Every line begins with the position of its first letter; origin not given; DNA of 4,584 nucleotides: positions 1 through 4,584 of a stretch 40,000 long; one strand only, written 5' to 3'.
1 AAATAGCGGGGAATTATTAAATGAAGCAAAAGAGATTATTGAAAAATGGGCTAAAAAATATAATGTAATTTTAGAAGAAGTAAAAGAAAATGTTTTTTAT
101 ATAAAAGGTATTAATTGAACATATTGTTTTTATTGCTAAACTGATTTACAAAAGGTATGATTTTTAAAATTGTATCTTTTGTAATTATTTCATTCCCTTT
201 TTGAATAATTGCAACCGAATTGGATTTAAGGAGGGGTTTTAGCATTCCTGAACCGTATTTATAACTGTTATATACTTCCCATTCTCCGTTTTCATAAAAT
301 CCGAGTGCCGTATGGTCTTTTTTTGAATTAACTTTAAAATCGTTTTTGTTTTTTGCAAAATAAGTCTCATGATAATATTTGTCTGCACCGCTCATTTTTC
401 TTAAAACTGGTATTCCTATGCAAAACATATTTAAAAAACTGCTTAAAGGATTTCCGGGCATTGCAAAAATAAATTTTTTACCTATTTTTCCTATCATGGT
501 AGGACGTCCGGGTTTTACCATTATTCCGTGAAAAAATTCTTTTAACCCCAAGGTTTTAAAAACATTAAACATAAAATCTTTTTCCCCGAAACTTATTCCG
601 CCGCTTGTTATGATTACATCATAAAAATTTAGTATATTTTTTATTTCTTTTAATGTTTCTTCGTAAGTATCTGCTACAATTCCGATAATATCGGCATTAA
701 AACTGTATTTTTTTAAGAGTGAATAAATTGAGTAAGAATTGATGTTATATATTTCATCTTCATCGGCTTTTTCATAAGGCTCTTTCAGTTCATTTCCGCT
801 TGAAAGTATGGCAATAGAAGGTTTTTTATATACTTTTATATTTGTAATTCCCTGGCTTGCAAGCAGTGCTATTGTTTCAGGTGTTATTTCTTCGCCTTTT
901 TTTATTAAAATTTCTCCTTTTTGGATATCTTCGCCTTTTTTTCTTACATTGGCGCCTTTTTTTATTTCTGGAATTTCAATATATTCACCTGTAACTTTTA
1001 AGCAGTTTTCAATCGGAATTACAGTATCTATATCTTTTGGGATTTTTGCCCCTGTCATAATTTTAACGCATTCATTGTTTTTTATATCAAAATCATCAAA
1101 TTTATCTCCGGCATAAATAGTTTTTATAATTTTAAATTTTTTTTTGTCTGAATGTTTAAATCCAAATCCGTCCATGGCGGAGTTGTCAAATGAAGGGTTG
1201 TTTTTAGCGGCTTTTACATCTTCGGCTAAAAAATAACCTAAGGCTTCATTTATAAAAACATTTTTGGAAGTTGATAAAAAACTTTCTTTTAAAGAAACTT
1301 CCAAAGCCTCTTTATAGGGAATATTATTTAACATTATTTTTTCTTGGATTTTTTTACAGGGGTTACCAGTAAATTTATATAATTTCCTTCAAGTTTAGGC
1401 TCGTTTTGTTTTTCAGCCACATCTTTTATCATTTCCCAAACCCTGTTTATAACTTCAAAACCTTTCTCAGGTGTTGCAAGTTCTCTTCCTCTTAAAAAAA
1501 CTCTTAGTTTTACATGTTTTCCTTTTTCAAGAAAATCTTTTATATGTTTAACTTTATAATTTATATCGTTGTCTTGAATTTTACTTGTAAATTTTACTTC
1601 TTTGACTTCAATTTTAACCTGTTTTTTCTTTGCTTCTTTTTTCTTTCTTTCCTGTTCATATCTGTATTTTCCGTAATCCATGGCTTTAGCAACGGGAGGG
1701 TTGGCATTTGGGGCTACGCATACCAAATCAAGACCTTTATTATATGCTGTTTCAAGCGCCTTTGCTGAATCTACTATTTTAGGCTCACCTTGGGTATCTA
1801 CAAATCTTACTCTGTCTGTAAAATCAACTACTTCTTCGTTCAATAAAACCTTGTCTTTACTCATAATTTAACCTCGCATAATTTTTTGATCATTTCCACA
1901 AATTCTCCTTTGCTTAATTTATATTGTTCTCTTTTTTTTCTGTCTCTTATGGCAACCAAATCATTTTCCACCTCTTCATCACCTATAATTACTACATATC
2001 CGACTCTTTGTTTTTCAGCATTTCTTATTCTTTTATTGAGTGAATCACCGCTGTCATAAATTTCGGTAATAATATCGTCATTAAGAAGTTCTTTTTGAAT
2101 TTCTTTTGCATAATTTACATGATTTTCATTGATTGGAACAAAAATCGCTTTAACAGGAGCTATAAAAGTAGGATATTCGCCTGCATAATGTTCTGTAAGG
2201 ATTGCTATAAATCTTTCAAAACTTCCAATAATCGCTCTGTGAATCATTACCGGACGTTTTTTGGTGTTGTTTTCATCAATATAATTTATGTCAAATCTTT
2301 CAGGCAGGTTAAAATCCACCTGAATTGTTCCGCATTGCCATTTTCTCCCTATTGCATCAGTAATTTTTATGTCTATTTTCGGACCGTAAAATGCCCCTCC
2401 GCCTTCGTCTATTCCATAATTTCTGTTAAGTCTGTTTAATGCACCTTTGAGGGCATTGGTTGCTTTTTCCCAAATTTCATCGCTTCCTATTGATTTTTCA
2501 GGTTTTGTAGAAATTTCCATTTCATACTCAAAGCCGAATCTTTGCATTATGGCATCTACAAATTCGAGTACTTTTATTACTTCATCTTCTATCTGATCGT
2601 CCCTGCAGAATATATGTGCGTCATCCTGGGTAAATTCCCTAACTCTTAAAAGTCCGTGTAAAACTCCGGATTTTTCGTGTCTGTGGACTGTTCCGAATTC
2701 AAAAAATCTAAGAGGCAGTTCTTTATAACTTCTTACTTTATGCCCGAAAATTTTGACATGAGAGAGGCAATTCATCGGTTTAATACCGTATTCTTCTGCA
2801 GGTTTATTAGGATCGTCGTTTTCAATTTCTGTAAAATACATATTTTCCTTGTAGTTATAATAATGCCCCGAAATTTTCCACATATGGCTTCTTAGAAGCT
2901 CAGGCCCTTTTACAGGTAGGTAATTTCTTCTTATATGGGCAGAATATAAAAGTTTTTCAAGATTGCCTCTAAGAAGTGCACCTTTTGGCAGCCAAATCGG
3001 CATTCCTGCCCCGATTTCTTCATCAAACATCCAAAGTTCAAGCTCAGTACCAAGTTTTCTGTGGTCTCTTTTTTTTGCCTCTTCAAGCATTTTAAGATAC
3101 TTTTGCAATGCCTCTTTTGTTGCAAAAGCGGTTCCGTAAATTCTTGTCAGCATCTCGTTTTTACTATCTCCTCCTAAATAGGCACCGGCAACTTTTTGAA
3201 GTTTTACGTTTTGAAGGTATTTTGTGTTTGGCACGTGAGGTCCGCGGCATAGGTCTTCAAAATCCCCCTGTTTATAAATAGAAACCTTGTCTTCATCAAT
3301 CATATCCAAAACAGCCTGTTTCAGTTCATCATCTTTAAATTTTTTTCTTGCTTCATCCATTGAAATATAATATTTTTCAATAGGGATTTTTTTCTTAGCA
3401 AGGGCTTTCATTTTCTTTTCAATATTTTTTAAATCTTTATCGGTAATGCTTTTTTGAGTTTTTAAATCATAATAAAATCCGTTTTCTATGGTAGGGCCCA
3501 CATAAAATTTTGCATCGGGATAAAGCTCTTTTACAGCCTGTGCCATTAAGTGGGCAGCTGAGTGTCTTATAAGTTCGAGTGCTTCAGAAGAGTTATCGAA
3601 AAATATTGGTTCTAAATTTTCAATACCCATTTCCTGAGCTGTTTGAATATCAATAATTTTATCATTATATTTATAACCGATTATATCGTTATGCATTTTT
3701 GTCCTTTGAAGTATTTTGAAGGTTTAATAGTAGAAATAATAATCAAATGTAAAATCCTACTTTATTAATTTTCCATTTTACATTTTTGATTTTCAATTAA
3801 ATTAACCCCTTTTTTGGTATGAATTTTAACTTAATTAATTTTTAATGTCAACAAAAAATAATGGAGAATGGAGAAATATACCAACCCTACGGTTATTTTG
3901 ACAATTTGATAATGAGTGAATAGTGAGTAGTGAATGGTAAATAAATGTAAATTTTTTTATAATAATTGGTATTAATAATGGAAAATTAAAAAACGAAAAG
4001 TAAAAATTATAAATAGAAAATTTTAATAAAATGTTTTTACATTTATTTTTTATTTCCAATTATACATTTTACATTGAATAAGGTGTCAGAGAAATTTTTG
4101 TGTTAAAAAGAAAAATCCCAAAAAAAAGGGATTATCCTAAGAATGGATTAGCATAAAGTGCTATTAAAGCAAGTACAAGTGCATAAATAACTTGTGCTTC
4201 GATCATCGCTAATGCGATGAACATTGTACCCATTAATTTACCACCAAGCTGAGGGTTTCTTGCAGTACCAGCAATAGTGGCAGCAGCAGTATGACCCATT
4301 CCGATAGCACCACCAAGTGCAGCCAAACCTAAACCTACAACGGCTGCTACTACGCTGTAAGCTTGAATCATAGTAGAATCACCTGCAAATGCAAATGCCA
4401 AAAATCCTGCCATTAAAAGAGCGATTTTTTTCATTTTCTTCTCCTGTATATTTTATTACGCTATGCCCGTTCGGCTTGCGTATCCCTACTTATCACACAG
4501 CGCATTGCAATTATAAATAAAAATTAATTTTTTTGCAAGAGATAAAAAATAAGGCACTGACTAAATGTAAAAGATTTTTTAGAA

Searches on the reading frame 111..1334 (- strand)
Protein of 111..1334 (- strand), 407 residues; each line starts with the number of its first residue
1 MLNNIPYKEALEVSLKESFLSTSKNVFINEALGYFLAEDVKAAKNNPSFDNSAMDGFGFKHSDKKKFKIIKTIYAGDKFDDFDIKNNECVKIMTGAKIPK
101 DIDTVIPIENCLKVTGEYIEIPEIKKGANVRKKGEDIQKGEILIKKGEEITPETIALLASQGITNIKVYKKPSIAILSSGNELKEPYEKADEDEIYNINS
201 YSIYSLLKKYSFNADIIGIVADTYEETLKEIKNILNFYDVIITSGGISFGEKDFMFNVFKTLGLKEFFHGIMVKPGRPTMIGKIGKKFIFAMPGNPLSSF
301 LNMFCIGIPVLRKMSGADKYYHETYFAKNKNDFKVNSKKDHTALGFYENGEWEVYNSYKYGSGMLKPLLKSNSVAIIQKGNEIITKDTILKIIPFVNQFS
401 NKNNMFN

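Call 10: search_protein_families(library=ncbifam, proteins=[window:111-1334:-], max_evalue=0.00001)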
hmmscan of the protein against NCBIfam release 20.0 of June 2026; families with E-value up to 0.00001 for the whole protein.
window:111-1334:- (407 aa): 7 families
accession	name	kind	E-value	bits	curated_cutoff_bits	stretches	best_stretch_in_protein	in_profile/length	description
NF007960.1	PRK10680.1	equivalog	6.4e-91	305.1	440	1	19-395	16-401/401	molybdopterin molybdotransferase MoeA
NF011068.0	PRK14498.1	equivalog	3.5e-83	279.8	534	1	3-400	8-415/647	molybdopterin biosynthesis protein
NF011060.0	PRK14491.1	equivalog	7.6e-78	262.4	532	1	20-397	216-596/598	bifunctional molybdopterin-guanine dinucleotide biosynthesis adaptor protein MobB/molybdopterin molybdotransferase MoeA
NF045515.2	Glp_gephyrin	equivalog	5.3e-65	219.7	475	1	25-393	21-401/403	molybdotransferase-like divisome protein Glp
NF011067.0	PRK14497.1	equivalog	4e-62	210.5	536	1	8-338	14-347/546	putative molybdopterin biosynthesis protein MoeA/unknown domain fusion protein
NF050098.1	MoeA_actino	exception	3.4e-52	177.6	560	1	23-392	19-397/400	molybdopterin molybdotransferase MoeA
TIGR00177.1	molyb_syn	domain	5.9e-27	94.4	85.35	1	171-303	1-142/148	molybdenum cofactor synthesis domain-containing protein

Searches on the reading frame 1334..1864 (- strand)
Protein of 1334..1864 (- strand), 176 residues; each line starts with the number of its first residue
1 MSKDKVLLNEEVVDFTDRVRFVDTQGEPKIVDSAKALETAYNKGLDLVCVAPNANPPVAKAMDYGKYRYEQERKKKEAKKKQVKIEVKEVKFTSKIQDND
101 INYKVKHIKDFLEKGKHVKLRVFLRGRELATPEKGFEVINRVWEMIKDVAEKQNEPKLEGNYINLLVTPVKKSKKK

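Call 10: search_protein_families(library=ncbifam, proteins=[window:1334-1864:-], max_evalue=0.00001)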
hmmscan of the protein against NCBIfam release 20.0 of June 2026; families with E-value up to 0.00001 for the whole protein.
window:1334-1864:- (176 aa): 1 family
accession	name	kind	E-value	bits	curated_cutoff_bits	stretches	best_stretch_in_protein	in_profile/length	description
TIGR00168.2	infC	equivalog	1.2e-50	171.6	60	1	3-172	2-170/170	translation initiation factor IF-3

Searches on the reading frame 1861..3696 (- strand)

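Call 10: search_protein_families(library=ncbifam, proteins=[window:1861-3696:-], max_evalue=0.00001)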
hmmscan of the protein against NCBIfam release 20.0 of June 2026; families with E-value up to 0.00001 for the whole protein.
window:1861-3696:- (611 aa): 15 families
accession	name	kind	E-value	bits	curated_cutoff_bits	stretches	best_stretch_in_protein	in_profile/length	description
TIGR00418.1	thrS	equivalog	1.3e-217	724.3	383.65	1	44-606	1-564/565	threonine--tRNA ligase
NF003068.0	PRK03991.1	equivalog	4.4e-64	216.9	484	1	204-608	191-593/613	threonine--tRNA ligase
TIGR00442.1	hisS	equivalog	9.4e-19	67.7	286.75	2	494-594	306-404/406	histidine--tRNA ligase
NF006625.0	PRK09194.1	equivalog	1e-17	64.3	558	1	228-392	35-193/559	proline--tRNA ligase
TIGR00408.1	proS_fam_I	equivalog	1.4e-16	60.5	437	2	230-402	28-200/475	proline--tRNA ligase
NF008979.1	PRK12325.1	exception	2.5e-16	59.6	550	1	228-368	35-168/437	proline--tRNA ligase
NF003211.1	PRK04173.1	equivalog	4.8e-16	58.7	312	1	509-601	359-452/454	glycine--tRNA ligase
TIGR00389.1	glyS_dimeric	equivalog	6.2e-16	58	243.3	1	508-605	465-563/565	glycine--tRNA ligase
TIGR00409.1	proS_fam_II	equivalog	4.3e-14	52.3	306.7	1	230-391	37-192/568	proline--tRNA ligase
NF011500.0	PRK14938.1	equivalog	1.5e-12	47.2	362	1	506-610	266-370/387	Ser-tRNA(Thr) hydrolase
NF002436.0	PRK01584.1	equivalog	1.8e-10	40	529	1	44-169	456-578/595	alanine--tRNA ligase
TIGR00344.1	alaS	equivalog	8.1e-08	31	457.05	1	43-175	555-684/847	alanine--tRNA ligase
NF040865.1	a_tRNA_ed_AlaXM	equivalog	1.1e-07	31.8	300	1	45-169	98-219/234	alanyl-tRNA editing protein AlaXM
NF009085.0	PRK12420.1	equivalog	3.8e-06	26.5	540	0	518-595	342-418/426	histidine--tRNA ligase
NF002120.0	PRK00960.1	equivalog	4.9e-06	25.4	611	1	302-399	310-407/518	serine--tRNA ligase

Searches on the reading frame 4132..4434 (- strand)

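Call 10: search_protein_families(library=ncbifam, proteins=[window:4132-4434:-], max_evalue=0.00001)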
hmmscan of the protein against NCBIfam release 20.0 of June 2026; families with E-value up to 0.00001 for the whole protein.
window:4132-4434:- (100 aa): 13 families
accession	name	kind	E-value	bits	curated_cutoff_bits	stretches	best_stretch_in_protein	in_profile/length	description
NF006295.0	PRK08482.1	equivalog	4.9e-45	152.4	135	1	1-100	1-105/105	F0F1 ATP synthase subunit C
NF005608.0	PRK07354.1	equivalog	8.2e-20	71.2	128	1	21-98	3-80/81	F0F1 ATP synthase subunit C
NF009998.0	PRK13468.1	equivalog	9.6e-18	64.3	116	1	20-99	4-83/88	F0F1 ATP synthase subunit C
NF005363.0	PRK06876.1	equivalog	8.4e-16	57.6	71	1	22-98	3-79/80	F0F1 ATP synthase subunit C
TIGR03322.1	alt_F1F0_F0_C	exception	2.4e-13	50.5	130.85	1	21-98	4-81/86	alternate F1F0 ATPase, F0 subunit C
TIGR01260.1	ATP_synt_c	equivalog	1.1e-12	47.8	43.95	1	38-95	1-58/58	ATP synthase F0 subunit C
NF009995.0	PRK13464.1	equivalog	5.1e-11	43.1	168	1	26-98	14-86/101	F0F1 ATP synthase subunit B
NF009996.0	PRK13466.1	equivalog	1.3e-10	41.2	110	1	33-91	6-64/66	F0F1 ATP synthase subunit C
NF005900.0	PRK07874.1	equivalog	2.6e-09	37.2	114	1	30-89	18-77/80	ATP synthase F0 subunit C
NF005733.0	PRK07558.1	equivalog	1.2e-08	35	85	1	30-95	6-74/75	F0F1 ATP synthase subunit C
NF004532.0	PRK05880.1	equivalog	1.5e-07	31.5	120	1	23-94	7-76/83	F0F1 ATP synthase subunit C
NF005521.0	PRK07159.1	equivalog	1.5e-07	31.4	122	1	22-94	24-99/101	F0F1 ATP synthase subunit C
NF009999.0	PRK13471.1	equivalog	2.4e-07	30.9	124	1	21-94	10-83/85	F0F1 ATP synthase subunit C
